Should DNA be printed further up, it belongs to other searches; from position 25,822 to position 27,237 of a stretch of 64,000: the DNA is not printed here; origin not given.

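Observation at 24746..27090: Unusual domain fusion: tandem BRCT + FHA + coiled coil + SMG6-type PIN endonuclease, near a Rad9 gene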

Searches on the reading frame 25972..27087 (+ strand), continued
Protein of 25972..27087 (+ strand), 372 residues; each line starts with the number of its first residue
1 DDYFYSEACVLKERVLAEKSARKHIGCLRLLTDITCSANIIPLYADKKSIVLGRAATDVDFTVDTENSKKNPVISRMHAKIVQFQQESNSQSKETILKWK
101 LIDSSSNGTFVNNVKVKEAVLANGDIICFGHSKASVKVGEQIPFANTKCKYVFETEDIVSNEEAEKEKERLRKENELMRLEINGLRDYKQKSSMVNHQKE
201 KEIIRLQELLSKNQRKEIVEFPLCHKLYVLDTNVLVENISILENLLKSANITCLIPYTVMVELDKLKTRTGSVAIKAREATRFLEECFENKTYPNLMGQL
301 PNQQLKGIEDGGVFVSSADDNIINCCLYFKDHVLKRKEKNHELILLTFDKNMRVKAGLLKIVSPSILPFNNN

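Call 53: search_protein_families(library=pfam, proteins=[P0011, P0037, P0057, P0059, P0080, P0102, P0138, P0084, P0116, P0100], max_evalue=0.001)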
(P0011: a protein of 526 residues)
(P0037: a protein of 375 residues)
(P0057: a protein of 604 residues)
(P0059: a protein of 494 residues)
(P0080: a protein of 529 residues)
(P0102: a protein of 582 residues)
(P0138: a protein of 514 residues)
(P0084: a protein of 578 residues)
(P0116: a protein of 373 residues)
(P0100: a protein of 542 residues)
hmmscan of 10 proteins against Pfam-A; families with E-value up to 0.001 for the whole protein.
P0011 (526 aa): 9 families
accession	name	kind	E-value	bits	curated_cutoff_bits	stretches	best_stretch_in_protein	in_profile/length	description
PF00498.31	FHA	-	3.5e-14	53.4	20.7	1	37-106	3-67/67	FHA domain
PF13923.12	zf-C3HC4_2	-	1.7e-10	40.9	27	1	295-332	2-40/40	Zinc finger, C3HC4 type (RING finger)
PF13639.12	zf-RING_2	-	9.2e-10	39.1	27.3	1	294-333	2-44/44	Ring finger domain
PF00097.31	zf-C3HC4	-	3.8e-09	36.7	21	1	295-332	1-40/40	Zinc finger, C3HC4 type (RING finger)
PF13920.12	zf-C3HC4_3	-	2.9e-08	33.8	27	1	292-338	2-48/49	Zinc finger, C3HC4 type (RING finger)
PF12678.13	zf-rbx1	-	2.7e-07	31.2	31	1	307-333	29-55/55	RING-H2 zinc finger domain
PF13445.12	zf-RING_UBOX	-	3.9e-07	30.4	25.2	1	295-330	1-39/39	RING-type zinc-finger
PF15227.12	zf-C3HC4_4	-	7.1e-05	23.3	30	1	295-332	1-42/42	zinc finger of C3HC4-type, RING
PF16697.10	Yop-YscD_cpl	-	0.00012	22.8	33.2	1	32-106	16-84/94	Inner membrane component of T3SS, cytoplasmic domain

P0037 (375 aa): 1 family
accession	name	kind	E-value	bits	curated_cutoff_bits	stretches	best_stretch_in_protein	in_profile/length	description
PF00498.31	FHA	-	3.4e-13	50.3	20.7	1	269-344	1-67/67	FHA domain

P0057 (604 aa): 4 families
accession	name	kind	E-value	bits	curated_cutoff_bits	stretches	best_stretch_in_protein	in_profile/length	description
PF00498.31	FHA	-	5.3e-12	46.4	20.7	1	65-139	2-67/67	FHA domain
PF00097.31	zf-C3HC4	-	1.8e-05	24.9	21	1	397-435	1-40/40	Zinc finger, C3HC4 type (RING finger)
PF15227.12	zf-C3HC4_4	-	0.00011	22.6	30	1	397-435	1-39/42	zinc finger of C3HC4-type, RING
PF13920.12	zf-C3HC4_3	-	0.00047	20.3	27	1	394-440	2-47/49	Zinc finger, C3HC4 type (RING finger)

P0059 (494 aa): 1 family
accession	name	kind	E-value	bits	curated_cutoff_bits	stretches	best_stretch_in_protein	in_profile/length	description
PF00498.31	FHA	-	4e-12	46.8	20.7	1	8-81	1-67/67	FHA domain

P0080 (529 aa): 8 families
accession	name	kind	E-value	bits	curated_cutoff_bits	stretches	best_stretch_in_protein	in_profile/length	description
PF00498.31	FHA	-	5.4e-15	56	20.7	1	49-122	2-67/67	FHA domain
PF13923.12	zf-C3HC4_2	-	9.8e-10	38.5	27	1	304-341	2-40/40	Zinc finger, C3HC4 type (RING finger)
PF13639.12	zf-RING_2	-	3.4e-09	37.3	27.3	1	303-342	2-44/44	Ring finger domain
PF13920.12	zf-C3HC4_3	-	1.2e-08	35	27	1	301-345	2-46/49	Zinc finger, C3HC4 type (RING finger)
PF00097.31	zf-C3HC4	-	1.5e-08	34.8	21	1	304-341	1-40/40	Zinc finger, C3HC4 type (RING finger)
PF12678.13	zf-rbx1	-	1.9e-05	25.3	31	1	303-342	13-55/55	RING-H2 zinc finger domain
PF16697.10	Yop-YscD_cpl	-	6.3e-05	23.6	33.2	1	38-122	9-84/94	Inner membrane component of T3SS, cytoplasmic domain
PF13445.12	zf-RING_UBOX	-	0.00014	22.2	25.2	1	304-339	1-39/39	RING-type zinc-finger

P0102 (582 aa): 9 families
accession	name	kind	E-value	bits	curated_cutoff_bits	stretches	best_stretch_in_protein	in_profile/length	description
PF00498.31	FHA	-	1.4e-15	57.9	20.7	1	63-130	2-67/67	FHA domain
PF13639.12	zf-RING_2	-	1.5e-09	38.4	27.3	1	398-437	2-44/44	Ring finger domain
PF00097.31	zf-C3HC4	-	2.1e-09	37.5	21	1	399-436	1-40/40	Zinc finger, C3HC4 type (RING finger)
PF13923.12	zf-C3HC4_2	-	2.2e-08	34.2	27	1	399-436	2-40/40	Zinc finger, C3HC4 type (RING finger)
PF13920.12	zf-C3HC4_3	-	3.1e-08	33.7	27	1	396-441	2-47/49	Zinc finger, C3HC4 type (RING finger)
PF12678.13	zf-rbx1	-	4.6e-07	30.4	31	1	398-437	13-55/55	RING-H2 zinc finger domain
PF13445.12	zf-RING_UBOX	-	2.9e-06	27.6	25.2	1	399-434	1-39/39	RING-type zinc-finger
PF14634.12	zf-RING_5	-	0.00011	22.6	27.9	1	399-438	2-43/43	zinc-RING finger domain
PF16697.10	Yop-YscD_cpl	-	0.00069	20.3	33.2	1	52-130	9-84/94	Inner membrane component of T3SS, cytoplasmic domain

P0138 (514 aa): 10 families
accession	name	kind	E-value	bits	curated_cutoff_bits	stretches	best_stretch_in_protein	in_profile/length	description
PF00498.31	FHA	-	2e-14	54.2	20.7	1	52-120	1-67/67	FHA domain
PF13923.12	zf-C3HC4_2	-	1.5e-10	41.1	27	1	333-370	2-40/40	Zinc finger, C3HC4 type (RING finger)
PF13639.12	zf-RING_2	-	2.1e-10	41.2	27.3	1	333-371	3-44/44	Ring finger domain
PF00097.31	zf-C3HC4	-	1.6e-09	37.9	21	1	333-370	1-40/40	Zinc finger, C3HC4 type (RING finger)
PF13920.12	zf-C3HC4_3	-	3.3e-09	36.8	27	1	331-375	3-47/49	Zinc finger, C3HC4 type (RING finger)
PF13445.12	zf-RING_UBOX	-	7e-09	36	25.2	1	333-368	1-39/39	RING-type zinc-finger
PF16697.10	Yop-YscD_cpl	-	2.5e-06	28.1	33.2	1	44-120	11-84/94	Inner membrane component of T3SS, cytoplasmic domain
PF12678.13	zf-rbx1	-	4.2e-05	24.1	31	1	341-371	25-55/55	RING-H2 zinc finger domain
PF14447.12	Prok-RING_4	-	0.00074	19.8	27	0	333-376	1-42/46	Prokaryotic RING finger family 4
PF14634.12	zf-RING_5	-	0.00083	19.7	27.9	0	333-371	2-42/43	zinc-RING finger domain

P0084 (578 aa): 5 families
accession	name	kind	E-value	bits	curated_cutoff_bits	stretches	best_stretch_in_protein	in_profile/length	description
PF00533.33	BRCT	-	4.1e-20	72.2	21.3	2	424-495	3-78/78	BRCA1 C Terminus (BRCT) domain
PF16589.12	BRCT_2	-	5.1e-20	72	27.3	2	425-507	1-86/86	BRCT domain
PF16759.12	LIG3_BRCT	-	2e-07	31.7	27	0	43-86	35-77/78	DNA ligase 3 BRCT domain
PF16770.11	RTT107_BRCT_5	-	1.8e-06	28.2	27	1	345-395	49-98/100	Regulator of Ty1 transposition protein 107 BRCT domain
PF12738.14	PTCB-BRCT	-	2.8e-05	24.5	22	0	42-79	26-63/63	twin BRCT domain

P0116 (373 aa): 2 families
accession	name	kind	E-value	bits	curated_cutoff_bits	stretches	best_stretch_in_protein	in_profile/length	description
PF16589.12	BRCT_2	-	8.4e-11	42.5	27.3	1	285-370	1-85/86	BRCT domain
PF00533.33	BRCT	-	3.1e-09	37.4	21.3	1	285-359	4-78/78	BRCA1 C Terminus (BRCT) domain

P0100 (542 aa): 6 families
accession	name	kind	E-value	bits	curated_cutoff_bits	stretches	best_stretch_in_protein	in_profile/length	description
PF00533.33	BRCT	-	1.9e-36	124.6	21.3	3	13-87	4-78/78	BRCA1 C Terminus (BRCT) domain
PF16589.12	BRCT_2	-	8.2e-26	90.6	27.3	2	15-98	3-85/86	BRCT domain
PF12738.14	PTCB-BRCT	-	5.7e-13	49.1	22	1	20-82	3-63/63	twin BRCT domain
PF18428.7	BRCT_3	-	1.7e-09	38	26.1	0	14-96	2-92/102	BRCA1 C Terminus (BRCT) domain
PF16770.11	RTT107_BRCT_5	-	1.2e-06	28.8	27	0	378-428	49-99/100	Regulator of Ty1 transposition protein 107 BRCT domain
PF16759.12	LIG3_BRCT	-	3.9e-06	27.5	27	0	16-89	7-77/78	DNA ligase 3 BRCT domain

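Call 57: find_encoding_contigs(protein=P0156, flank=10000, max_places=2)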
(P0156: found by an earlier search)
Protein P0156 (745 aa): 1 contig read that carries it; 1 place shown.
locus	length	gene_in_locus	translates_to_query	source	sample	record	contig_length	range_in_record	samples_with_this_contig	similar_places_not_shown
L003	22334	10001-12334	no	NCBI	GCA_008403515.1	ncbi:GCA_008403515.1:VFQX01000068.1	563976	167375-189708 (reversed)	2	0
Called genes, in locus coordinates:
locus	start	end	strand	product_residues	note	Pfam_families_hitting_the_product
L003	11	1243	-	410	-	PF02423:OCD_Mu_crystall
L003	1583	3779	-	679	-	PF14845:Glycohydro_20b2, PF00728:Glyco_hydro_20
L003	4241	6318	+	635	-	PF05817:Ribophorin_II, PF23861:Ribophorin_II_2nd, PF23860:Ribophorin_II_3rd, PF25147:Ribophorin_II_C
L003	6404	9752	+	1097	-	PF00675:Peptidase_M16, PF05193:Peptidase_M16_C, PF08367:M16C_assoc, PF22516:PreP_C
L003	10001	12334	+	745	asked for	PF00533:BRCT (faint), PF16589:BRCT_2, PF00498:FHA, PF13638:PIN_4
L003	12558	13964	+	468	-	PF07690:MFS_1, PF12832:MFS_1_like (faint)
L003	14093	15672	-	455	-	PF00085:Thioredoxin, PF13899:Thioredoxin_7 (faint), PF14595:Thioredoxin_9 (faint), PF04756:OST3_OST6 (faint), PF00085:Thioredoxin, PF13098:Thioredoxin_2 (weak)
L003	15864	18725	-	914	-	PF00566:RabGAP-TBC, PF23436:RabGap-TBC_2, PF07534:TLD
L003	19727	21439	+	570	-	PF00503:G-alpha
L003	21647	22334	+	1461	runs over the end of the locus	-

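Call 58: find_encoding_contigs(protein=P0009, flank=5000, max_places=3)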
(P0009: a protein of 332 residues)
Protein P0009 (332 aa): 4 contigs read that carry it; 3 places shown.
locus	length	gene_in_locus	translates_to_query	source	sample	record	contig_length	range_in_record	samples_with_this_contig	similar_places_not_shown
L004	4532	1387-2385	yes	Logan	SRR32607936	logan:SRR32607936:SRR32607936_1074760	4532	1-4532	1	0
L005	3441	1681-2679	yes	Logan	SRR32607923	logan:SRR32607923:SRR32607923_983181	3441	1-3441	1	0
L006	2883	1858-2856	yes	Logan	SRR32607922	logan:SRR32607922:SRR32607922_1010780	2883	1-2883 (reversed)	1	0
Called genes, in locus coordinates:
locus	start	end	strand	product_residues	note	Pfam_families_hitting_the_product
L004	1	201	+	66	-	?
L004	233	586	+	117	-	PF16770:RTT107_BRCT_5 (weak), PF00533:BRCT (weak)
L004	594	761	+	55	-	-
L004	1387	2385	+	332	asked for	PF13638:PIN_4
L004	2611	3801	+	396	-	PF00009:GTP_EFTU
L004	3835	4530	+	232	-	?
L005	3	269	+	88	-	?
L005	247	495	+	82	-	-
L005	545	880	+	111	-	PF16770:RTT107_BRCT_5 (weak), PF00533:BRCT (weak)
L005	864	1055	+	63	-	-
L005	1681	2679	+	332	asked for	PF13638:PIN_4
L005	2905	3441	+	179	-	?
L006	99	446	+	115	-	PF25390:WD40_RLD (weak), PF00415:RCC1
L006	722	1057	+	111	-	PF16770:RTT107_BRCT_5 (weak), PF00533:BRCT (weak)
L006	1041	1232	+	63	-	-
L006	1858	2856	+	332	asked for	PF13638:PIN_4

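Call 59: find_encoding_contigs(protein=P0010, flank=5000, max_places=3)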
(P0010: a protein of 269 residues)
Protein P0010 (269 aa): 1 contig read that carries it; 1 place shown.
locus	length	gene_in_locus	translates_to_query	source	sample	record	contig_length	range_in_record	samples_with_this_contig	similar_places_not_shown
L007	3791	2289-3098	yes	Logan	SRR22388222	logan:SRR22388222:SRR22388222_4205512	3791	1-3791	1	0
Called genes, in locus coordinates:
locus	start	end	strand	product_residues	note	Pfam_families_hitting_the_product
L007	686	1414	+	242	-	-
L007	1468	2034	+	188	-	-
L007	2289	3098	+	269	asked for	PF16589:BRCT_2 (faint), PF00498:FHA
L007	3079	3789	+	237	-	?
